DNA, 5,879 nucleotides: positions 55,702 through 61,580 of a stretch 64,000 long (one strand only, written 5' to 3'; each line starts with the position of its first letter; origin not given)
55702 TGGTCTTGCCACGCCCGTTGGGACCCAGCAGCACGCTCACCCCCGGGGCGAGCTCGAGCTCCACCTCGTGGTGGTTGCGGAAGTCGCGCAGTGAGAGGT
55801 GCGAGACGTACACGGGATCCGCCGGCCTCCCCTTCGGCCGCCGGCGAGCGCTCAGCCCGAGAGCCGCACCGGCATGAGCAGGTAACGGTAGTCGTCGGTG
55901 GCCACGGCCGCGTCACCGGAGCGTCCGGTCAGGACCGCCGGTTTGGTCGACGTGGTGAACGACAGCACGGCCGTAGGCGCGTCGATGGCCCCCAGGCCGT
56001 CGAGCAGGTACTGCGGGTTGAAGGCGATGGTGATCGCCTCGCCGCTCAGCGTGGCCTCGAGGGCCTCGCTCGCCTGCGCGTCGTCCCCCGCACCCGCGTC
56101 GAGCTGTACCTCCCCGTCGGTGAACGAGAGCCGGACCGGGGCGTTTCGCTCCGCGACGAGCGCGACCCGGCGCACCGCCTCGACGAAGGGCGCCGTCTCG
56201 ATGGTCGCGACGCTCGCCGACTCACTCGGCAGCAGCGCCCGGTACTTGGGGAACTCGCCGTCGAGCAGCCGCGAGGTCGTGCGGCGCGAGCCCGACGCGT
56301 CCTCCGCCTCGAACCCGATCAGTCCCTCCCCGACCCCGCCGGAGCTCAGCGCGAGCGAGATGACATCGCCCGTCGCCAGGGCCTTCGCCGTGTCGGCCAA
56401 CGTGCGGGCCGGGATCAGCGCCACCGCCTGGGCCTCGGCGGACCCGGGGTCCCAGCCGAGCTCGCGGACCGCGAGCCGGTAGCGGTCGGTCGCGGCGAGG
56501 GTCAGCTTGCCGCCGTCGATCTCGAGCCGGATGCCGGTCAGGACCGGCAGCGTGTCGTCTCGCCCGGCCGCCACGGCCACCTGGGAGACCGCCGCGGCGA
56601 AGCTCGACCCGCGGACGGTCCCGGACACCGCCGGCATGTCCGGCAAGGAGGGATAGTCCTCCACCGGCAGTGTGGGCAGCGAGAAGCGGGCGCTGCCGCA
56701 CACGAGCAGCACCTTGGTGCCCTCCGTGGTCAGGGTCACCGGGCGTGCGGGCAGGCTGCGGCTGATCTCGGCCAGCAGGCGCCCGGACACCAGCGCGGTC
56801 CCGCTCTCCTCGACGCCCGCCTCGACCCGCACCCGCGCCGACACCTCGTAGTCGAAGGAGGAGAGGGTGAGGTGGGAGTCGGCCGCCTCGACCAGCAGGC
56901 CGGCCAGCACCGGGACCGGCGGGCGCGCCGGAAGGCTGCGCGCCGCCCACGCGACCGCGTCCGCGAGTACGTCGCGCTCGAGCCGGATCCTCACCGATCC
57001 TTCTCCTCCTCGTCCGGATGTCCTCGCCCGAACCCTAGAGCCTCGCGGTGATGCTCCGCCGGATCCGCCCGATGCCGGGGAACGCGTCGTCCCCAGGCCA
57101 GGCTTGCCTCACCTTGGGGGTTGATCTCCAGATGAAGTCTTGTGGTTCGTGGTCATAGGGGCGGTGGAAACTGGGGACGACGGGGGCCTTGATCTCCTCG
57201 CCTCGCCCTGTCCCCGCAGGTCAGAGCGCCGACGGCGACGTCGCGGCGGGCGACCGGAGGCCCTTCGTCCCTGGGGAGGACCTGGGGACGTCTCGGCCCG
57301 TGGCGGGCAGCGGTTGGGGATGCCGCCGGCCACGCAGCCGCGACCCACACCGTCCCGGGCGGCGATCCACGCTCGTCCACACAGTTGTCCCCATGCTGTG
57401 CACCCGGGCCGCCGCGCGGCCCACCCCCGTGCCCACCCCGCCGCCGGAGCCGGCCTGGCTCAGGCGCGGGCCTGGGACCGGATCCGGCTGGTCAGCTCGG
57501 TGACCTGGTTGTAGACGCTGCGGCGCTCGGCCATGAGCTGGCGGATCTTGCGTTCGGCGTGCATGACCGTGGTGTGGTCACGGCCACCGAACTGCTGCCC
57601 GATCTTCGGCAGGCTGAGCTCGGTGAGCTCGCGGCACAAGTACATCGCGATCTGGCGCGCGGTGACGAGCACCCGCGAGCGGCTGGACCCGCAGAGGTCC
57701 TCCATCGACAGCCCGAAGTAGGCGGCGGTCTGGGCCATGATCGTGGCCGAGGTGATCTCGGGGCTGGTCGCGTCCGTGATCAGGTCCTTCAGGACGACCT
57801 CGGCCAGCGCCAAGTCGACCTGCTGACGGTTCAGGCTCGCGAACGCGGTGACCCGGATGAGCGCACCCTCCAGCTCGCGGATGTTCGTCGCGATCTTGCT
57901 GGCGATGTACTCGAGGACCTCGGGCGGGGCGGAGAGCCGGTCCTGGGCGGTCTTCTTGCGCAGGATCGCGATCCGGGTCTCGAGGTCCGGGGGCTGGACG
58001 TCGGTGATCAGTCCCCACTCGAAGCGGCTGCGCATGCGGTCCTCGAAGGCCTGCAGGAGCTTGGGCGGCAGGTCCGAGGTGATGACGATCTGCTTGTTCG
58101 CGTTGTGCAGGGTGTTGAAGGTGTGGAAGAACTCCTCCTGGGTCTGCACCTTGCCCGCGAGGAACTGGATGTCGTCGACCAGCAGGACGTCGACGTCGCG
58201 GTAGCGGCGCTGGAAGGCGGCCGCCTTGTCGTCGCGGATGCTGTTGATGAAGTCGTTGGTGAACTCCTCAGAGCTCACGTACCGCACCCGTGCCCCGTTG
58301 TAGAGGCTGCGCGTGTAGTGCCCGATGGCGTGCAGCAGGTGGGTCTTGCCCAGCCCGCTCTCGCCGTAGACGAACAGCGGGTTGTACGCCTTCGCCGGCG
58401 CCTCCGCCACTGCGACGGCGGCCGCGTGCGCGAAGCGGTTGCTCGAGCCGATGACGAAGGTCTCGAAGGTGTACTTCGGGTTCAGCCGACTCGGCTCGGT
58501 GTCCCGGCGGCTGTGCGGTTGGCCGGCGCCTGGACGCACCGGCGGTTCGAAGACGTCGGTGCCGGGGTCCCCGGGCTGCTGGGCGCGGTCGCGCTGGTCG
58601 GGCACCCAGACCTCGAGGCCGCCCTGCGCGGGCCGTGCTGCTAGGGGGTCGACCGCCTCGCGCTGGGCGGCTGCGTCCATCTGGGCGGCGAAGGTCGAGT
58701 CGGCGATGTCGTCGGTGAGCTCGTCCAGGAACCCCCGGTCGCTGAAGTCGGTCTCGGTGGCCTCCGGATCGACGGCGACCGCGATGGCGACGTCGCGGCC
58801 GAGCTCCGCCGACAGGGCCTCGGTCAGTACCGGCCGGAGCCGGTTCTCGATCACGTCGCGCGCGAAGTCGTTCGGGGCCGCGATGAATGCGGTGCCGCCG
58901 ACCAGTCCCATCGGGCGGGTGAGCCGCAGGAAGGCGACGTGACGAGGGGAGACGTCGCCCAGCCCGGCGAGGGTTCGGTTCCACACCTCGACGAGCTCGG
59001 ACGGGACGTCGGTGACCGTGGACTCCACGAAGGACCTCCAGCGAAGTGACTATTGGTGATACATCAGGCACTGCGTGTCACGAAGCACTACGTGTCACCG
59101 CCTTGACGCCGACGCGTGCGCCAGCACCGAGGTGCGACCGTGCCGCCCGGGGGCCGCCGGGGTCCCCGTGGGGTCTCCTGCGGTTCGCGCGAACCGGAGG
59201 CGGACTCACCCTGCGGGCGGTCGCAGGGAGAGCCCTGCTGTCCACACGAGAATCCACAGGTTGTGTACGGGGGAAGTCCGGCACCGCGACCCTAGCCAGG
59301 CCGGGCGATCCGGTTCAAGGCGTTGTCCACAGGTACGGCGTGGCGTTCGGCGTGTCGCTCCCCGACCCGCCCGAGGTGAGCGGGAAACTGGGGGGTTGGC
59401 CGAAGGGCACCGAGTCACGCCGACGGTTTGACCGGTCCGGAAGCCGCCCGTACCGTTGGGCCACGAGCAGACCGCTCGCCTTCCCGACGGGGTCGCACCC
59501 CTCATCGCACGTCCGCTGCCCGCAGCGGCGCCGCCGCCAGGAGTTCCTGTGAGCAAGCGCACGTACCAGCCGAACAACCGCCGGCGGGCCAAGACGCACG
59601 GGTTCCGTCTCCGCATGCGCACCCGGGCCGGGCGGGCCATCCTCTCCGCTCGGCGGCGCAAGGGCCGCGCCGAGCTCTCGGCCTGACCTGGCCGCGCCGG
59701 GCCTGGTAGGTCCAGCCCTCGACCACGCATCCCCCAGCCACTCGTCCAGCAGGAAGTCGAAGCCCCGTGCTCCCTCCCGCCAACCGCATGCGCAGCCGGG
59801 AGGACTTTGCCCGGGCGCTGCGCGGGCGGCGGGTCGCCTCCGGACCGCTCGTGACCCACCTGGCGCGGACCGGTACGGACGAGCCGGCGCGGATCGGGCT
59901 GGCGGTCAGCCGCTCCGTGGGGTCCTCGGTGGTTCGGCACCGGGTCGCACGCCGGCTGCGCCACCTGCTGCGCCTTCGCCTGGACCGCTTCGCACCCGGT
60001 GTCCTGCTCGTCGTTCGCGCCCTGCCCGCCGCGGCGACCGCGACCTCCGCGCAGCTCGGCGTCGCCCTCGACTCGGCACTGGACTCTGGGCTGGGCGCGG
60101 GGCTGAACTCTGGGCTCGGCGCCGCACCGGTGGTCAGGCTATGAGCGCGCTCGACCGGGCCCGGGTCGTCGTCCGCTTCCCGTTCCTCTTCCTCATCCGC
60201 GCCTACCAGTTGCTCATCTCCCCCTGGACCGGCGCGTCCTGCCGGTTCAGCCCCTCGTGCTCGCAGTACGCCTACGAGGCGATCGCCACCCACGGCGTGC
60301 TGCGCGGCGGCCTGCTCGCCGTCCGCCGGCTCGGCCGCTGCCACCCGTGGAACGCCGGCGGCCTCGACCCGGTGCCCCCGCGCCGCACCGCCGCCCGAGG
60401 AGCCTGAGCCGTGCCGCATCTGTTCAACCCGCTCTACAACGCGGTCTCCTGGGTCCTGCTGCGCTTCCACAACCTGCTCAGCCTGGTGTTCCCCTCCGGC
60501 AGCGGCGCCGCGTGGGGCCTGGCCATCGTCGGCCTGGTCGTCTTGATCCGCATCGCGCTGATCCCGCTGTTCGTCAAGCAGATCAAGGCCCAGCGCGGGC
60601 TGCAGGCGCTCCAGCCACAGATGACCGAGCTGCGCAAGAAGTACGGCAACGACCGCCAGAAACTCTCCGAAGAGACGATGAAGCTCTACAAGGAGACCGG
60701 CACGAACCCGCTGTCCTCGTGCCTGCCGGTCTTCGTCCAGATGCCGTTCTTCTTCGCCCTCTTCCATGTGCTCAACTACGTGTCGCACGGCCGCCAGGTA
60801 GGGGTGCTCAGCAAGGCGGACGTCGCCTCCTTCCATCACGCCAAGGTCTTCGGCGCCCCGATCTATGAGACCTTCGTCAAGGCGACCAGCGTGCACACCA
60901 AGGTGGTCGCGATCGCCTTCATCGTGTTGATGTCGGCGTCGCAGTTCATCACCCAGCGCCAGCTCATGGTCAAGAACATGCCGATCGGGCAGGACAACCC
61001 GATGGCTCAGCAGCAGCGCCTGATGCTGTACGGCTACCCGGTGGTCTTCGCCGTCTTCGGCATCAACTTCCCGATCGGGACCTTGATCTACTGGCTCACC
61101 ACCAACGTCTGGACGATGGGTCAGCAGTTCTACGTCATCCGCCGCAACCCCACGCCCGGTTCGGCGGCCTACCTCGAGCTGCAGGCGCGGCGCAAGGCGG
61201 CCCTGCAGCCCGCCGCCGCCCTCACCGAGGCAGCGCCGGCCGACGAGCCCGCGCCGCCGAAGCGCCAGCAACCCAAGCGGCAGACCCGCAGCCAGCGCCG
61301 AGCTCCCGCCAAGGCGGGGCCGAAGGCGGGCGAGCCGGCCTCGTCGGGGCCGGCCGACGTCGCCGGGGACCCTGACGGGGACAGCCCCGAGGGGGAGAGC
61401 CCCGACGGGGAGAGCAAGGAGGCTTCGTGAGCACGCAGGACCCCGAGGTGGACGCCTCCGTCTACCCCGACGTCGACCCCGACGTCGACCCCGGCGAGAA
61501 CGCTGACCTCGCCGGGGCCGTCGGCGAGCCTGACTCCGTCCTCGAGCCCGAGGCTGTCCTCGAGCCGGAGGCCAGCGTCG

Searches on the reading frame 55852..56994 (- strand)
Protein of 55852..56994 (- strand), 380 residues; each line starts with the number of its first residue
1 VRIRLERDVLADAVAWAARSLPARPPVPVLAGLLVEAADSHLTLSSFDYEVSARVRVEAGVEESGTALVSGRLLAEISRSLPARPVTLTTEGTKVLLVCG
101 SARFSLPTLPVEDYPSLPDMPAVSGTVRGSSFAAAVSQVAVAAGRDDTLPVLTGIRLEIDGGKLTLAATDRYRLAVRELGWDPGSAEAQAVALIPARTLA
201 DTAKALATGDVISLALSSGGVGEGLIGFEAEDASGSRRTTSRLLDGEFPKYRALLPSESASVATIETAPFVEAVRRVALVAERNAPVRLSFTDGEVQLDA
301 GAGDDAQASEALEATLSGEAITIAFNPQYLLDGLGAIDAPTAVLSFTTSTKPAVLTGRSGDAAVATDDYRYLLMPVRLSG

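Call 78: search_protein_families(library=pfam, proteins=[window:55852-56994:-], max_evalue=0.00001)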
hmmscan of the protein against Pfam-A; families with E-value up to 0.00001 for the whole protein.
window:55852-56994:- (380 aa): 3 families
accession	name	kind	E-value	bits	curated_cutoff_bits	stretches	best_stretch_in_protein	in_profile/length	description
PF00712.24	DNA_pol3_beta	-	7.5e-46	155.6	24.4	2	1-118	1-120/120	DNA polymerase III beta subunit, N-terminal domain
PF02768.20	DNA_pol3_beta_3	-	3.2e-32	111.3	27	1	253-362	2-112/121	DNA polymerase III beta subunit, C-terminal domain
PF02767.21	DNA_pol3_beta_2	-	4.3e-30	104.8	27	1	127-250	2-116/116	DNA polymerase III beta subunit, central domain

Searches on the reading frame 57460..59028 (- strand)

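Call 78: search_protein_families(library=pfam, proteins=[window:57460-59028:-], max_evalue=0.00001)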
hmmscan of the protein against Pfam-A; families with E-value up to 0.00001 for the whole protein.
window:57460-59028:- (522 aa): 4 families
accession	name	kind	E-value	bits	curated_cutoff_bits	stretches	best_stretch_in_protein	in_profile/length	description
PF00308.24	Bac_DnaA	-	3.5e-75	252.1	23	1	182-343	1-162/162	Bacterial DnaA ATPAse domain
PF08299.17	Bac_DnaA_C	-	6.2e-30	103.5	31.5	1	429-495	3-69/69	Bacterial dnaA protein helix-turn-helix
PF01695.23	IstB_IS21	-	2.2e-09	37.6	24.1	1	218-321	95-195/238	IstB-like ATP binding protein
PF00004.35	AAA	-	3.7e-09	37.6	21.2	1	219-338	2-129/131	ATPase family associated with various cellular activities (AAA)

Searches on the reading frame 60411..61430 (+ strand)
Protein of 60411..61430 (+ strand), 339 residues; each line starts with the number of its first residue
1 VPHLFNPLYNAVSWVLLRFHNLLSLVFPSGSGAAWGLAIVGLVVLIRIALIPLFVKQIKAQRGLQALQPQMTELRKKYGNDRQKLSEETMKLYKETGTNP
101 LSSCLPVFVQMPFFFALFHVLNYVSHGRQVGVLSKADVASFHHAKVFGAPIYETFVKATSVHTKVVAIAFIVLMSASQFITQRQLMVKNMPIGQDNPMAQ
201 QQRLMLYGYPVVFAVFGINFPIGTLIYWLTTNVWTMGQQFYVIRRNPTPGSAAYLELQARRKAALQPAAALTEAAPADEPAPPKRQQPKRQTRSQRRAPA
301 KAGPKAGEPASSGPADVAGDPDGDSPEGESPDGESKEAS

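Call 78: search_protein_families(library=pfam, proteins=[window:60411-61430:+], max_evalue=0.00001)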
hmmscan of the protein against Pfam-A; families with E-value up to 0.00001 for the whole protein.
window:60411-61430:+ (339 aa): 1 family
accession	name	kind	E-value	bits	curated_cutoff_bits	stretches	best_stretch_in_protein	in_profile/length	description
PF02096.25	60KD_IMP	-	5.6e-54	182.9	35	1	35-243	1-162/163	60Kd inner membrane protein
